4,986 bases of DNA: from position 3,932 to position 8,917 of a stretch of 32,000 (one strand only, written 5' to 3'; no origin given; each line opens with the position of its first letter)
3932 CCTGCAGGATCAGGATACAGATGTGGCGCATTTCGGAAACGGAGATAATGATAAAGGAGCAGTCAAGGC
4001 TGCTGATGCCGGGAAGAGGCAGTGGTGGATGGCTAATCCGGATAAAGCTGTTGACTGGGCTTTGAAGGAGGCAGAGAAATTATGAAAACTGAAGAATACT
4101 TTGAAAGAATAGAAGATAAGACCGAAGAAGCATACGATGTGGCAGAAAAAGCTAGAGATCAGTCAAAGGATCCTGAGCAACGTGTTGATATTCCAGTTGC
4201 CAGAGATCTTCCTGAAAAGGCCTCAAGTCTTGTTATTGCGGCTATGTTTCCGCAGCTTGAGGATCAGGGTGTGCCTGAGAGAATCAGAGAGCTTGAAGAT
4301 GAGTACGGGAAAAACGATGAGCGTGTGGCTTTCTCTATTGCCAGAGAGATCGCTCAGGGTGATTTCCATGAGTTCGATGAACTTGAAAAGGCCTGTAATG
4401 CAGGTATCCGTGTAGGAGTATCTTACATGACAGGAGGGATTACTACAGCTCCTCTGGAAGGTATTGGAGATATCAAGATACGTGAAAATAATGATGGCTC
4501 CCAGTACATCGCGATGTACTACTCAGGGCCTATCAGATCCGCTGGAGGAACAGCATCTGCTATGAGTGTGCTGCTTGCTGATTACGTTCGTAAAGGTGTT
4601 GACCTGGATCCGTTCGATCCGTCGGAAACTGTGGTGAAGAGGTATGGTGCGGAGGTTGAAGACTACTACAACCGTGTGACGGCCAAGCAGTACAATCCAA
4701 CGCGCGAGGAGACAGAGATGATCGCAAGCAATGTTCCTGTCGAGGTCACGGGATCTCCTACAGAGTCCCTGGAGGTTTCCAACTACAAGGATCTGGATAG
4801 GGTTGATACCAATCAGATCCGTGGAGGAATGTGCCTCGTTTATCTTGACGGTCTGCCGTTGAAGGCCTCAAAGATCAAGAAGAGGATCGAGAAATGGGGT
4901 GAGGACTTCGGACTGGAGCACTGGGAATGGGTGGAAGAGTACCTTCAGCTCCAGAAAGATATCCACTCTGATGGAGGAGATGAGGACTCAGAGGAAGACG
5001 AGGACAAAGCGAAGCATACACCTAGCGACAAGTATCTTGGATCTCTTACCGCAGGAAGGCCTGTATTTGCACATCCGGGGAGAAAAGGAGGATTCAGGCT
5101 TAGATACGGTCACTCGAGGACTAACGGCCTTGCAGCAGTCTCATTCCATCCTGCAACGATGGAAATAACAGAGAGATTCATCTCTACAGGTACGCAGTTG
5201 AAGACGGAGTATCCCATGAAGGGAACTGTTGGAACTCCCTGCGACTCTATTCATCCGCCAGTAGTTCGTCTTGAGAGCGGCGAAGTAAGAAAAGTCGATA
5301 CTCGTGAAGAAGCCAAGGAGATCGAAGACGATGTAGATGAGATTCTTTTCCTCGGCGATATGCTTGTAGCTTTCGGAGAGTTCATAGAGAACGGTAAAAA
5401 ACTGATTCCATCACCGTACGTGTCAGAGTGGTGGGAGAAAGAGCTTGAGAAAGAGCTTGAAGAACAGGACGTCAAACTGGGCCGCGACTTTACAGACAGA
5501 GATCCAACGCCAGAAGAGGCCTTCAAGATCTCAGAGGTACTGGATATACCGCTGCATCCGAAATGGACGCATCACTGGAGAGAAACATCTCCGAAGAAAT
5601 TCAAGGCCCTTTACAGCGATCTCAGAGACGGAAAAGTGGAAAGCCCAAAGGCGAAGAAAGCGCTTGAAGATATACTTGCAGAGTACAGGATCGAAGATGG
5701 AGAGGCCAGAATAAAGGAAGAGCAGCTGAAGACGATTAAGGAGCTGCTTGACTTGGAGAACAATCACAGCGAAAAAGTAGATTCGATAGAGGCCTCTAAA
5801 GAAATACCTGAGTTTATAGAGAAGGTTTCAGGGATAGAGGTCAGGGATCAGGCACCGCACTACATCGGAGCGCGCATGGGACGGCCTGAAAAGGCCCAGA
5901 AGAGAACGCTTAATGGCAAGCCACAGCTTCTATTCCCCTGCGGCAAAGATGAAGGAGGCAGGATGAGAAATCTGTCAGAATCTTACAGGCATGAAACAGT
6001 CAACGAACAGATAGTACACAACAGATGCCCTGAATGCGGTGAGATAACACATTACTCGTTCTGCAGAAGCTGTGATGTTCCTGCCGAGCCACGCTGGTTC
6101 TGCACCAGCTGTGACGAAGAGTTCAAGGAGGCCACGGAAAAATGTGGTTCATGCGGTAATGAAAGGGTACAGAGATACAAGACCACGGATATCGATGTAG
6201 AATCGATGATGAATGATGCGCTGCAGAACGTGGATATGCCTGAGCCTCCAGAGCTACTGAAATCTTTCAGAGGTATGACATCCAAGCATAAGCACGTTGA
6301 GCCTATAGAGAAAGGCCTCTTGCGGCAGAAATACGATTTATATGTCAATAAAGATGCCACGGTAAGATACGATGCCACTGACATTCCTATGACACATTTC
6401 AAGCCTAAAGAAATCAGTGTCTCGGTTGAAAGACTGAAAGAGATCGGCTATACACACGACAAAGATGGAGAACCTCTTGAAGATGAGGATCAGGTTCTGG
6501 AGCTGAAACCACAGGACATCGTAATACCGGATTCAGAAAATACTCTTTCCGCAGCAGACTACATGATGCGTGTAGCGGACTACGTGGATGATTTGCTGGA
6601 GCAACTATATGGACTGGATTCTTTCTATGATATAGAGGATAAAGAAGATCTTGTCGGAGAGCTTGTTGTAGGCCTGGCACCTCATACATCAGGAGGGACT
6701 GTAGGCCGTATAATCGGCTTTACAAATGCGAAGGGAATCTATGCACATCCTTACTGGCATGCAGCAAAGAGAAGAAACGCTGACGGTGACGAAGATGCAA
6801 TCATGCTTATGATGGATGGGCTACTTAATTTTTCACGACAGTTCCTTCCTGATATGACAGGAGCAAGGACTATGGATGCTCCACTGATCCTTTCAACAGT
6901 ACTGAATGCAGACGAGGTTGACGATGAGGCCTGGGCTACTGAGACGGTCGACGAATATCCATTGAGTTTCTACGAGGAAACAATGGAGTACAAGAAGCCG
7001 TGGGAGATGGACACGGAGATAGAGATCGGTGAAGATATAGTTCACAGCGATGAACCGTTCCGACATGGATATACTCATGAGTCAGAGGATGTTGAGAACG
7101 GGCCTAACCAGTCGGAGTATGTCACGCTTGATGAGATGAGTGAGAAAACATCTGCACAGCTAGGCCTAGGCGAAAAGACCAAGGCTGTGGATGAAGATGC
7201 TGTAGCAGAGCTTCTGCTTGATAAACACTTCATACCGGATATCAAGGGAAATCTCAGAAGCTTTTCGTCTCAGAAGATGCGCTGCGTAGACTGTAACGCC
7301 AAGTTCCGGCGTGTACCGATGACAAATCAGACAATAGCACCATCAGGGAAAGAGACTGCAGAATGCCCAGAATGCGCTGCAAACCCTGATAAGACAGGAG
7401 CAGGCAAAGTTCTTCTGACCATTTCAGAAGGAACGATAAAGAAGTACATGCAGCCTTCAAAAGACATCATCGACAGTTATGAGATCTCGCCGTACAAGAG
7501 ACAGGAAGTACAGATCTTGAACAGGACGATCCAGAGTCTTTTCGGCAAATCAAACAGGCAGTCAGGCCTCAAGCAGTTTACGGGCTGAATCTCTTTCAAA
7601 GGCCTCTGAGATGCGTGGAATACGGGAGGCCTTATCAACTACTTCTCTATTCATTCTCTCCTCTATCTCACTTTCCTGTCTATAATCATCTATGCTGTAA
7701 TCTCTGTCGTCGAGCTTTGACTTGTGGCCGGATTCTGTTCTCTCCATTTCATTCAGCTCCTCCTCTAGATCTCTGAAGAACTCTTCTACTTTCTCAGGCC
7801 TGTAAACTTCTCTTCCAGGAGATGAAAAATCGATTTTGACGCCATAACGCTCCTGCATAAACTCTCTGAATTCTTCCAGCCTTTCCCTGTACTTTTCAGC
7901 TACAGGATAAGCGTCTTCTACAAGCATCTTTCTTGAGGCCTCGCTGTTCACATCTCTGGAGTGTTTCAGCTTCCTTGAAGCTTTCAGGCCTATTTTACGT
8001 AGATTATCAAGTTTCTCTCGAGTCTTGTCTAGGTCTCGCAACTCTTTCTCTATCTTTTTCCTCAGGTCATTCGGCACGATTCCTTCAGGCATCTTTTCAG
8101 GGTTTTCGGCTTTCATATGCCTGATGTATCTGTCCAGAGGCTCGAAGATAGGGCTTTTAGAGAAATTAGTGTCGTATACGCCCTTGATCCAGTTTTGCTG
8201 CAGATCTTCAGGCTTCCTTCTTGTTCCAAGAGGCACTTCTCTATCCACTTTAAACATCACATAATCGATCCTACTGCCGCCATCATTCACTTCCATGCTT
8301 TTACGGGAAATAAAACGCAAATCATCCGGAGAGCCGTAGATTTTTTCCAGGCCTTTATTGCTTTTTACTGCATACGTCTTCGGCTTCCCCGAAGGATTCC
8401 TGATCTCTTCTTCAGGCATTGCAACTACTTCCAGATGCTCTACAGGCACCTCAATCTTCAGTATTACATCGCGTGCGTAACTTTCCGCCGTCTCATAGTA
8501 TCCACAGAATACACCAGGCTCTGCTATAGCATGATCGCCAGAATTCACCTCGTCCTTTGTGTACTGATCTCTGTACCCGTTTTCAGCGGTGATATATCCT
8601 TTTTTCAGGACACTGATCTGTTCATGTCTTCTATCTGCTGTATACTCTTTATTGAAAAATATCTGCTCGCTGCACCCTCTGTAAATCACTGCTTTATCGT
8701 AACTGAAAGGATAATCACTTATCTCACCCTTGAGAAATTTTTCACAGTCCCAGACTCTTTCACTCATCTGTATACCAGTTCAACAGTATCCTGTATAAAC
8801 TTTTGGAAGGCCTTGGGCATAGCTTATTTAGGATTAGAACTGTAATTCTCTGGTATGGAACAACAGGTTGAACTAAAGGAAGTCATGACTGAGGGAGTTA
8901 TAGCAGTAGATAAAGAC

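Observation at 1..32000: Massive over-representation of the palindrome AGGCCT throughout genes and spacers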

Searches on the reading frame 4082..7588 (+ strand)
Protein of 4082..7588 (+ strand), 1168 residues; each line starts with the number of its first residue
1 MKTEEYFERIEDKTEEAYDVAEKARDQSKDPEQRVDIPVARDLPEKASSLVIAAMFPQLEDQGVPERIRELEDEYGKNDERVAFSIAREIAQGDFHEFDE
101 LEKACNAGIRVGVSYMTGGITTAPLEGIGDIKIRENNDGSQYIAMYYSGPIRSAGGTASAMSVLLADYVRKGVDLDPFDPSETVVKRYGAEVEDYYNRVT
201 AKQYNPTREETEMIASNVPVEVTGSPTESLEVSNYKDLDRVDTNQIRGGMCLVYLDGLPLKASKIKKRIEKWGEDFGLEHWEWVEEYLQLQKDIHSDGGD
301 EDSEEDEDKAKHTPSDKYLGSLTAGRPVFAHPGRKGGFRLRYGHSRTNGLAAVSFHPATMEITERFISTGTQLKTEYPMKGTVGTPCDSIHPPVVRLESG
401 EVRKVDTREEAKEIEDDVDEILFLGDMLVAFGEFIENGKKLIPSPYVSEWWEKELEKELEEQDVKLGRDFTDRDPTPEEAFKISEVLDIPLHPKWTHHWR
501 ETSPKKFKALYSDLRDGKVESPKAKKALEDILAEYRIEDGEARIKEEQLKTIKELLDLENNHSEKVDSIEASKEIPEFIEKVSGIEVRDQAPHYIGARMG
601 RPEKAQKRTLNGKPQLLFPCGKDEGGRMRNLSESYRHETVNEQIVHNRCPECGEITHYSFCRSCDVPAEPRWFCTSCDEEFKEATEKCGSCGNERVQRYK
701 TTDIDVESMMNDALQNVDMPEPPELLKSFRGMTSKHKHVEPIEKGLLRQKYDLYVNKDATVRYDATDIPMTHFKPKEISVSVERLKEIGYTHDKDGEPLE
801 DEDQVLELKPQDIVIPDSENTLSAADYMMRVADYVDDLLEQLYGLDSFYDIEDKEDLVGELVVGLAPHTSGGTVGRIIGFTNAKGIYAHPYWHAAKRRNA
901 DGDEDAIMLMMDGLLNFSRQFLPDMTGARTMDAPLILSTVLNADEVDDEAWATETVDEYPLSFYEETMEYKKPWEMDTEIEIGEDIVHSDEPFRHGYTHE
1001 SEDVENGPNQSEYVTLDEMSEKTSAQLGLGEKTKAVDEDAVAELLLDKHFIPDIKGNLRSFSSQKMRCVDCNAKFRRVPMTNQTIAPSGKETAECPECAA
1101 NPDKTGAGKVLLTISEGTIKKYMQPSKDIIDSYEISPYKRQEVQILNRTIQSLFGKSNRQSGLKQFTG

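Call 6: search_protein_families(library=pfam, proteins=[window:4082-7588:+])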
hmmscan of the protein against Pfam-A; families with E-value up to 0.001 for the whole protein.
window:4082-7588:+ (1168 aa): 3 families
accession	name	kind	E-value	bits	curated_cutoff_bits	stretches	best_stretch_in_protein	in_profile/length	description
PF24846.1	PolC_DP2_cat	-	3.2e-119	397.8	24.3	1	724-1022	6-299/299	DNA polymerase II large subunit DP2, catalytic domain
PF24844.1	PolC_DP2_central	-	2.5e-109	366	24.3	1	305-682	1-371/372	DNA polymerase II large subunit DP2, central domain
PF03833.19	PolC_DP2_N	-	4.2e-91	305.3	24.3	1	5-288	1-269/271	DNA polymerase II large subunit DP2, N-terminal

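Call 10: find_related_loci(query=window:4082-7588:+, collection=genome_contigs, flank=10000)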
Query window:4082-7588:+ (1168 aa) in genome_contigs; peptide patterns used: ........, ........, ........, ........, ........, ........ (x = any residue, [..] = any of these).
199 stretches matched a pattern; 20 encode a relative of the query (tblastn E <= 1e-3); 20 distinct loci.
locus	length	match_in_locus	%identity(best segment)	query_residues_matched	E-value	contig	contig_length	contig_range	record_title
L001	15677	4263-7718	83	16-1168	0e+0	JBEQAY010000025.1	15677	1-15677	MAG: Candidatus Nanohaloarchaea archaeon isolate 04_S200.metabat_sspec.014_sub NODE_856_length_15677_cov_81.753762, whol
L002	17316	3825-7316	80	1-1167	0e+0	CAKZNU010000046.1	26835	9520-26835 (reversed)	MAG TPA_asm: uncultured euryarchaeote isolate ERR2683643_bin.0_CONCOCT_v1.1_MAG genome assembly, contig: ERZ1034569.132,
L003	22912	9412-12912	76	1-1167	0e+0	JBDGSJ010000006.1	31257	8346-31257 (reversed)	MAG: Candidatus Nanohaloarchaea archaeon isolate DAL-WCL_22_74C1R DAL-WCL_22_74C1R_6, whole genome shotgun sequence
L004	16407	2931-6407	74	1-1168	0e+0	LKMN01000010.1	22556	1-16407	MAG: Nanohaloarchaea archaeon B1-Br10_U2g1 LB-BRINE-C634, whole genome shotgun sequence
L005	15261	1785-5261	76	1-1168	0e+0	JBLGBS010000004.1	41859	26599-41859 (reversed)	MAG: Candidatus Nanohaloarchaea archaeon isolate 3300055293_45 Ga0535675_0000276, whole genome shotgun sequence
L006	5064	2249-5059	74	1-942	0e+0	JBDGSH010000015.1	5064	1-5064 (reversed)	MAG: Candidatus Nanohaloarchaea archaeon isolate DAL-WCL_22_64C1R DAL-WCL_22_64C1R_15, whole genome shotgun sequence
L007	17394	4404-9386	72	1-1168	0e+0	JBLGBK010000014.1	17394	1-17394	MAG: Colwellia polaris isolate 3300055293_71 Ga0535675_0001539, whole genome shotgun sequence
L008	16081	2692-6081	74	1-954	0e+0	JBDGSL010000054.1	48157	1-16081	MAG: Candidatus Nanohalobium sp. isolate DAL-WCL_22_75C1R DAL-WCL_22_75C1R_54, whole genome shotgun sequence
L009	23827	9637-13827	70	2-932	0e+0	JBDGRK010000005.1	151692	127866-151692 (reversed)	MAG: Candidatus Nanohaloarchaea archaeon isolate DAL-Ass_45_77C1R DAL-Ass_45_77C1R_5, whole genome shotgun sequence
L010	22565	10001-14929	70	1-1167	0e+0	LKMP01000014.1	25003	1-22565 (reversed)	MAG: Nanohaloarchaea archaeon B1-Br10_U2g21 LB-BRINE-C464, whole genome shotgun sequence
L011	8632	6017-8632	76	1-872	0e+0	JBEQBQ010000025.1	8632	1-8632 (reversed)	MAG: Candidatus Nanohaloarchaea archaeon isolate 04_S200.semibin_refined.147 NODE_3059_length_8632_cov_1.638566, whole g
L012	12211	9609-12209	70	1-865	0e+0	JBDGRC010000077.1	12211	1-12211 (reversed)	MAG: Candidatus Nanohaloarchaea archaeon isolate DAL-Ass_40_71C5R DAL-Ass_40_71C5R_77, whole genome shotgun sequence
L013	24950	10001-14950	72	1-1168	0e+0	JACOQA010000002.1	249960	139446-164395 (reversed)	MAG: Candidatus Nanohaloarchaea archaeon isolate MAG_AT22 2, whole genome shotgun sequence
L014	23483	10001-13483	74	1-1167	0e+0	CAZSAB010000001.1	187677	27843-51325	MAG TPA_asm: uncultured archaeon isolate SRP090399_co2_41 genome assembly, contig: NODE_2_length_187677_cov_7.835606, wh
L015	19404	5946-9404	75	1-1168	0e+0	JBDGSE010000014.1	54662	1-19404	MAG: Candidatus Nanohaloarchaea archaeon isolate DAL-WCL_22_54C1R DAL-WCL_22_54C1R_14, whole genome shotgun sequence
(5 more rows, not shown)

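Call 29: find_related_loci(query=window:4082-7588:+, collection=metagenome_contigs, flank=10000)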
Query window:4082-7588:+ (1168 aa) in metagenome_contigs; peptide patterns used: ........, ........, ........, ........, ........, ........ (x = any residue, [..] = any of these).
156 stretches matched a pattern; 17 encode a relative of the query (tblastn E <= 1e-3); 17 distinct loci.
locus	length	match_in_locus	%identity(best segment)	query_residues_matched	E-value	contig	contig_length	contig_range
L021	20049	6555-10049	87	1-1167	0e+0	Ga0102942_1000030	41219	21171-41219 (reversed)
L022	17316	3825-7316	80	1-1167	0e+0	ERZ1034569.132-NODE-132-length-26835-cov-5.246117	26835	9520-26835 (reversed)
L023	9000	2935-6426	76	1-1168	0e+0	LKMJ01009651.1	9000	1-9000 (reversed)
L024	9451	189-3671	74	1-1167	0e+0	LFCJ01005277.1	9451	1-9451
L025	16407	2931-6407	74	1-1168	0e+0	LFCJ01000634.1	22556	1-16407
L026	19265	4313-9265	71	1-1167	0e+0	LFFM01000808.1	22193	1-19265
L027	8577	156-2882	73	1-906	0e+0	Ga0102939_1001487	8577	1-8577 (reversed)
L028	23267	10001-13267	73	1-931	0e+0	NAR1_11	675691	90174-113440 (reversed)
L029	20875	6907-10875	73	1-1168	0e+0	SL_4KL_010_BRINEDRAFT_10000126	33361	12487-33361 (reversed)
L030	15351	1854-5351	82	1-1167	0e+0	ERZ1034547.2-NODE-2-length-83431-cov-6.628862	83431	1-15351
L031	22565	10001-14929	70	1-1167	0e+0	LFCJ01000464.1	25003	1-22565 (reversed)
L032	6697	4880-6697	74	1-603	0e+0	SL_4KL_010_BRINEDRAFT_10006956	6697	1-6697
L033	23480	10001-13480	76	1-1167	0e+0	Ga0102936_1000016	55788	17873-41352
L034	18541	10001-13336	37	4-1166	0e+0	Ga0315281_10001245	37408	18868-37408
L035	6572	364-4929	42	6-1168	0e+0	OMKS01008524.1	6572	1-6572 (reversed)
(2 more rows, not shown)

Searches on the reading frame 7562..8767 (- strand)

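Call 6: search_protein_families(library=pfam, proteins=[window:7562-8767:-])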
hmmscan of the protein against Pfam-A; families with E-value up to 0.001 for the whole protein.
window:7562-8767:- (401 aa): 0 families

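Call 24: search_protein_families(library=ncbifam, proteins=[window:7562-8767:-], max_evalue=0.01)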
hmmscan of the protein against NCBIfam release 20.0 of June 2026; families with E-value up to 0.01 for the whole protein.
window:7562-8767:- (401 aa): 1 family
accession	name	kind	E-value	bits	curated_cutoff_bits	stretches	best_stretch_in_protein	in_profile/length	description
TIGR00168.2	infC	equivalog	0.0057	16.4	60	1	293-349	99-155/170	translation initiation factor IF-3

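Call 25: search_protein_families(library=padloc, proteins=[window:7562-8767:-], max_evalue=0.01)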
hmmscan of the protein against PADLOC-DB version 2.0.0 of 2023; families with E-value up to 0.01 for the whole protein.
window:7562-8767:- (401 aa): 0 families
